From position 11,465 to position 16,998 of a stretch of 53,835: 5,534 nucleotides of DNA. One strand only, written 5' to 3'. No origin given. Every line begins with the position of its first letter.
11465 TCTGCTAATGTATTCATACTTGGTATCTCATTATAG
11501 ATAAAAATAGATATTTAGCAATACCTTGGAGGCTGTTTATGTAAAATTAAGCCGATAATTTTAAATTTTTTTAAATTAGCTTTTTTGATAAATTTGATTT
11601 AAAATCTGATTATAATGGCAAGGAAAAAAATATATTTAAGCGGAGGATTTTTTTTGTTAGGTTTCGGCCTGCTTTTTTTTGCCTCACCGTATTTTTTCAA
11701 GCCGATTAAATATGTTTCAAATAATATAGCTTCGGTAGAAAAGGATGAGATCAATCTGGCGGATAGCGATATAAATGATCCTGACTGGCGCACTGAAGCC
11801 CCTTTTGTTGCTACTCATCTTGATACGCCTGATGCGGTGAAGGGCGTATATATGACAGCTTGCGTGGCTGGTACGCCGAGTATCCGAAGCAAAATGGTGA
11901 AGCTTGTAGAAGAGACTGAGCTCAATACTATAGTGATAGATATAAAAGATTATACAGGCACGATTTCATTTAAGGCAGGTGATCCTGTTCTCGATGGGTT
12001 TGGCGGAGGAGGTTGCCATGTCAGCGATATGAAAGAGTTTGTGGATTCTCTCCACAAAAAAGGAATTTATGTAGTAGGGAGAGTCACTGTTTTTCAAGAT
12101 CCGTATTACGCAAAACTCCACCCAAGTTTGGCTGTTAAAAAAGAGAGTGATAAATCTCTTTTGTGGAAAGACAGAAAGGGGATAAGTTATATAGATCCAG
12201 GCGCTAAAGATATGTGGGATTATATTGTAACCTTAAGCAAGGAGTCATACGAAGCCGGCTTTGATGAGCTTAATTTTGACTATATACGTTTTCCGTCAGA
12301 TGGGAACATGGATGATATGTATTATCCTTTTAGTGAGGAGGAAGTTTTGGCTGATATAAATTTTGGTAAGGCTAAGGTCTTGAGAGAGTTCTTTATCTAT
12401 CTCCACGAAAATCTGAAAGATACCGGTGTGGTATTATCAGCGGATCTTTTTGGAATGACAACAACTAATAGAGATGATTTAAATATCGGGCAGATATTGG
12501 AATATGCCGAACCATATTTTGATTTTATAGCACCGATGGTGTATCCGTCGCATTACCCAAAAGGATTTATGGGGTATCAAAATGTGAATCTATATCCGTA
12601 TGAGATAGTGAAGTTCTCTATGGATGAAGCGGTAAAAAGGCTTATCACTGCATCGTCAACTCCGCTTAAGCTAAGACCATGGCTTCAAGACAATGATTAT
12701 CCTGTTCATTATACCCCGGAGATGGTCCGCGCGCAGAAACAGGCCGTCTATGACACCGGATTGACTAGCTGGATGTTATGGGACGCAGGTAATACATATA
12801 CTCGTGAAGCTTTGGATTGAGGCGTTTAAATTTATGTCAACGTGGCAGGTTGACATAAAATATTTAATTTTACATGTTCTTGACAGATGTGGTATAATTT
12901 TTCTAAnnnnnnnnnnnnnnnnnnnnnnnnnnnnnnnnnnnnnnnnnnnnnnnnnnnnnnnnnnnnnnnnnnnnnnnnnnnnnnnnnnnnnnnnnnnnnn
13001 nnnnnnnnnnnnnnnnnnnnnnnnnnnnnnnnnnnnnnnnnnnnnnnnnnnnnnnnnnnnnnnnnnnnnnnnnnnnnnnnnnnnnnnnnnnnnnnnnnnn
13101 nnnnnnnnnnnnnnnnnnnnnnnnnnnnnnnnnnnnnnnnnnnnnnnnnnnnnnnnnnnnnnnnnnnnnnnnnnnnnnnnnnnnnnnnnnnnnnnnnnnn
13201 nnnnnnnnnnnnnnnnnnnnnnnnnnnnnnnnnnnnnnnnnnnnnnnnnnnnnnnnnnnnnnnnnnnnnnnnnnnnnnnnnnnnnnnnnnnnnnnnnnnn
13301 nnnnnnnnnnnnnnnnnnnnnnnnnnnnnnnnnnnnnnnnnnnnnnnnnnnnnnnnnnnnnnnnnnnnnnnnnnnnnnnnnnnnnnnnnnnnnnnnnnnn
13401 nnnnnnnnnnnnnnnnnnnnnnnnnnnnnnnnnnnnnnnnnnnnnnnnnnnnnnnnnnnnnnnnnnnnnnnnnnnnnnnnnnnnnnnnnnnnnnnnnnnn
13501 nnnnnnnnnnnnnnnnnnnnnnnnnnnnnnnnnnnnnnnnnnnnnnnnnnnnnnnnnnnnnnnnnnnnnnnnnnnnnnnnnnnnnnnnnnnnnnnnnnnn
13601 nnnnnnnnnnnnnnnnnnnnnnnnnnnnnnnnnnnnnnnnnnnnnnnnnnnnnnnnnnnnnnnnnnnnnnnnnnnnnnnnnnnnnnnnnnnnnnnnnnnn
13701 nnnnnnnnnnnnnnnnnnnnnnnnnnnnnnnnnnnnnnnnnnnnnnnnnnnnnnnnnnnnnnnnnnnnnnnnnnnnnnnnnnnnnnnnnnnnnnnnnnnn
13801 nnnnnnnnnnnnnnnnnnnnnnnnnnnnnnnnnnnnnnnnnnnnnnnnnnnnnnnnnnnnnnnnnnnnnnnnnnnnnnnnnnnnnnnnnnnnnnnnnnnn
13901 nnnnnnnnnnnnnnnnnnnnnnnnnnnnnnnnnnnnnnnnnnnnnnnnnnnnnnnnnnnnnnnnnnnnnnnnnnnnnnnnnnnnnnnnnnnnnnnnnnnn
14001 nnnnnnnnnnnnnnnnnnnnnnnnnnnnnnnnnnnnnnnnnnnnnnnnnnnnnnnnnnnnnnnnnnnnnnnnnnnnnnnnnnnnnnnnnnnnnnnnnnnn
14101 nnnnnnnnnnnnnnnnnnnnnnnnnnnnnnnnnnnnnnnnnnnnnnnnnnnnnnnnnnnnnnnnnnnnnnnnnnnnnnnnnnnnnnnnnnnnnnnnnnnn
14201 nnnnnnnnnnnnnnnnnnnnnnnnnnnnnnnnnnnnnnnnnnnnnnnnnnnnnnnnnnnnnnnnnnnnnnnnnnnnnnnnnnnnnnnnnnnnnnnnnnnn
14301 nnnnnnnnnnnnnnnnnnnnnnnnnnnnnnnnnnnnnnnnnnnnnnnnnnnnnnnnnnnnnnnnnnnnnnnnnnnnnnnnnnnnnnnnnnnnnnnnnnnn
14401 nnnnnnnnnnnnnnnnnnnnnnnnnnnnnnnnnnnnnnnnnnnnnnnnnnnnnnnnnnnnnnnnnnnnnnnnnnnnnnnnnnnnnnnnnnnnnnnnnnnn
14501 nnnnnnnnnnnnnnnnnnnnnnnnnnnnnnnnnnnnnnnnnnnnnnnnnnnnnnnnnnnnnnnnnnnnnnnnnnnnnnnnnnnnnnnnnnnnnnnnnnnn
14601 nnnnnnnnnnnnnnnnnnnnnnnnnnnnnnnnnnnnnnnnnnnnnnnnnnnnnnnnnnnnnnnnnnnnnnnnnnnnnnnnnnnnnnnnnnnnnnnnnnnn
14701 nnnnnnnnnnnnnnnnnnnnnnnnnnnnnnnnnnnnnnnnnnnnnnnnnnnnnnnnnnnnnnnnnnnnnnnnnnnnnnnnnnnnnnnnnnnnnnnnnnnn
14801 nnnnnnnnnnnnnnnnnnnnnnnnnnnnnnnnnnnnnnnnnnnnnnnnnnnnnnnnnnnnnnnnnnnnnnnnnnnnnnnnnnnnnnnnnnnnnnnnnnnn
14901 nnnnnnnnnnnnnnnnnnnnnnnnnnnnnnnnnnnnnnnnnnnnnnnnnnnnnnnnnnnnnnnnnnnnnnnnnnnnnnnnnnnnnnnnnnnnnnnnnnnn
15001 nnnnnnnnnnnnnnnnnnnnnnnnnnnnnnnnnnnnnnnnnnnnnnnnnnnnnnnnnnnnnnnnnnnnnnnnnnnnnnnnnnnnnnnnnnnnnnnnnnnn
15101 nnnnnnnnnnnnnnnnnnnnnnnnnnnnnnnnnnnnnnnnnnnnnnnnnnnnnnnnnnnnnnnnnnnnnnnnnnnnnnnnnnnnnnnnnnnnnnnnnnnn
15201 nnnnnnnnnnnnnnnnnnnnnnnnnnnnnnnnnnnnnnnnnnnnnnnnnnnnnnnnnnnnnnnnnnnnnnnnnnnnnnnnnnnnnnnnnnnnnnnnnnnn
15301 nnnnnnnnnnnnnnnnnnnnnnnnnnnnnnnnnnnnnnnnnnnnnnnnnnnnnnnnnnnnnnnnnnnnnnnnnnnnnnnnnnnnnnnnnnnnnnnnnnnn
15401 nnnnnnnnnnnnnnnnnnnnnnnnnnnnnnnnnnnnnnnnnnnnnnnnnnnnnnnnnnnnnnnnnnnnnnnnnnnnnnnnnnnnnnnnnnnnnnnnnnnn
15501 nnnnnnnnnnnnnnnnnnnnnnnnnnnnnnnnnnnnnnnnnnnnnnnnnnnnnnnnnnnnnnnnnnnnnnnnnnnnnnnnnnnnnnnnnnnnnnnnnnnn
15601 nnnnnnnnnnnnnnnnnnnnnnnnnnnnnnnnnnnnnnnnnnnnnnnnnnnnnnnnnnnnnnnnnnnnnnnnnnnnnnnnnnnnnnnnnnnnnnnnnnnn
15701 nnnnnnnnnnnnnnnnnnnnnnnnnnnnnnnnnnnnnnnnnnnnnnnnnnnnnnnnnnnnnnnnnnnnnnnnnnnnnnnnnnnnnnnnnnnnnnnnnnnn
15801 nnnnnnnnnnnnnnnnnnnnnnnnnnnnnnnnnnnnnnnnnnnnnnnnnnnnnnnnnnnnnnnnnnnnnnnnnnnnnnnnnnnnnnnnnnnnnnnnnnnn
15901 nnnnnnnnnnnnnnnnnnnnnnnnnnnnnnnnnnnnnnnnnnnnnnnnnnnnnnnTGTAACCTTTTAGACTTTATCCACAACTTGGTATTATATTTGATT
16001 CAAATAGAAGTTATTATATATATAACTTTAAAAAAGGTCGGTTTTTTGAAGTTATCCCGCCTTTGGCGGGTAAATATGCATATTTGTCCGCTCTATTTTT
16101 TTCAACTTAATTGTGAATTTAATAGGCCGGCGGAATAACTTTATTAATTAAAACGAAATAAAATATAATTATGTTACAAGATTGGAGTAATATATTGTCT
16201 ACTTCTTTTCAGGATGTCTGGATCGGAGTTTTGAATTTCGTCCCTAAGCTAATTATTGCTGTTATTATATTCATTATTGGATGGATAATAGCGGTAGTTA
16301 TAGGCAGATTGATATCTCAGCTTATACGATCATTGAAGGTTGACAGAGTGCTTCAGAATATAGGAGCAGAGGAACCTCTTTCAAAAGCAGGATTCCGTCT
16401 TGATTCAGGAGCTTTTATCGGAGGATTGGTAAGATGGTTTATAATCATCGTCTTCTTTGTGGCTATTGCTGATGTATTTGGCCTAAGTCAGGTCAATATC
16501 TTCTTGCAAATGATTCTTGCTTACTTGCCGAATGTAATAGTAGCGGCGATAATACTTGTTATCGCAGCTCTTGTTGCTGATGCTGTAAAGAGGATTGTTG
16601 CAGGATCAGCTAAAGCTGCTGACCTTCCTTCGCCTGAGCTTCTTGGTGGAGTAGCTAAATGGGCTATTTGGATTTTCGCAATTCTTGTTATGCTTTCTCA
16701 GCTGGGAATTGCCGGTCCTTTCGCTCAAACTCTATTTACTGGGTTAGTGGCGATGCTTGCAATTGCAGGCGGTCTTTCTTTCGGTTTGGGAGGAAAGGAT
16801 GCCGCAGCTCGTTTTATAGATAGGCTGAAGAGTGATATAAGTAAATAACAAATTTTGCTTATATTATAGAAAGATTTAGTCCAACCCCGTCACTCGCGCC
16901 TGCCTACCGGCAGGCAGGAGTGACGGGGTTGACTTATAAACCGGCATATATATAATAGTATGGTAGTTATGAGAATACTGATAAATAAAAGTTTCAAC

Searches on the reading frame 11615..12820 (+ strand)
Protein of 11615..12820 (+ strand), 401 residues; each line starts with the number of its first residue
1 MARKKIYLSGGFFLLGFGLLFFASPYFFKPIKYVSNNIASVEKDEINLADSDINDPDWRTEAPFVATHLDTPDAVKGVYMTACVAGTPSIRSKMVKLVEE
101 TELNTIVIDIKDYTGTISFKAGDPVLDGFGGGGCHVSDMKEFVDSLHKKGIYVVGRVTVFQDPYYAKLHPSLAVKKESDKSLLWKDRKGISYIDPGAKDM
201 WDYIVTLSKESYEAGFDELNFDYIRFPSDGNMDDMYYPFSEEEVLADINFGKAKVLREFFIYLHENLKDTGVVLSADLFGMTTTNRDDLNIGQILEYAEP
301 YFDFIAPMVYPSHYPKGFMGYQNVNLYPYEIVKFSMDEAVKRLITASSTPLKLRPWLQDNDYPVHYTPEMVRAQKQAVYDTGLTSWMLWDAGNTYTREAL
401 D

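Call 9: search_protein_families(library=pfam, proteins=[window:11615-12820:+], max_evalue=0.001)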
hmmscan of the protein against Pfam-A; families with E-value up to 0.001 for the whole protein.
window:11615-12820:+ (401 aa): 2 families
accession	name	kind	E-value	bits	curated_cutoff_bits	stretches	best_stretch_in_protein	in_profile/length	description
PF13200.12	DUF4015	-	2.9e-89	299.7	27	1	77-395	1-313/313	Putative glycosyl hydrolase domain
PF14871.12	GHL6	-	5.6e-05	23.8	35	1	93-178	4-85/132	Hypothetical glycosyl hydrolase 6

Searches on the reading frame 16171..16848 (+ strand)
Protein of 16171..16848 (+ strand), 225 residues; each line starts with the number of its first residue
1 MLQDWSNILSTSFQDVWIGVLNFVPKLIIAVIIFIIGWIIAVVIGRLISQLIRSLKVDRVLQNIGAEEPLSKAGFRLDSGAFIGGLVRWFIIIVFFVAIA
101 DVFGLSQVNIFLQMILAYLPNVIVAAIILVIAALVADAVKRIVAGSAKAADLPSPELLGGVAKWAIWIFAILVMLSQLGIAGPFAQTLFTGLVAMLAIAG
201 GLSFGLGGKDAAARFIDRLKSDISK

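Call 9: search_protein_families(library=pfam, proteins=[window:16171-16848:+], max_evalue=0.001)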
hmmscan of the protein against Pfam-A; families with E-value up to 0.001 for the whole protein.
window:16171-16848:+ (225 aa): 1 family
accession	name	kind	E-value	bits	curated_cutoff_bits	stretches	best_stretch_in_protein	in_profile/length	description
PF05552.17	MS_channel_1st_1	-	7.1e-19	67.9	22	2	13-59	3-49/50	Mechanosensitive ion channel, conserved TM helix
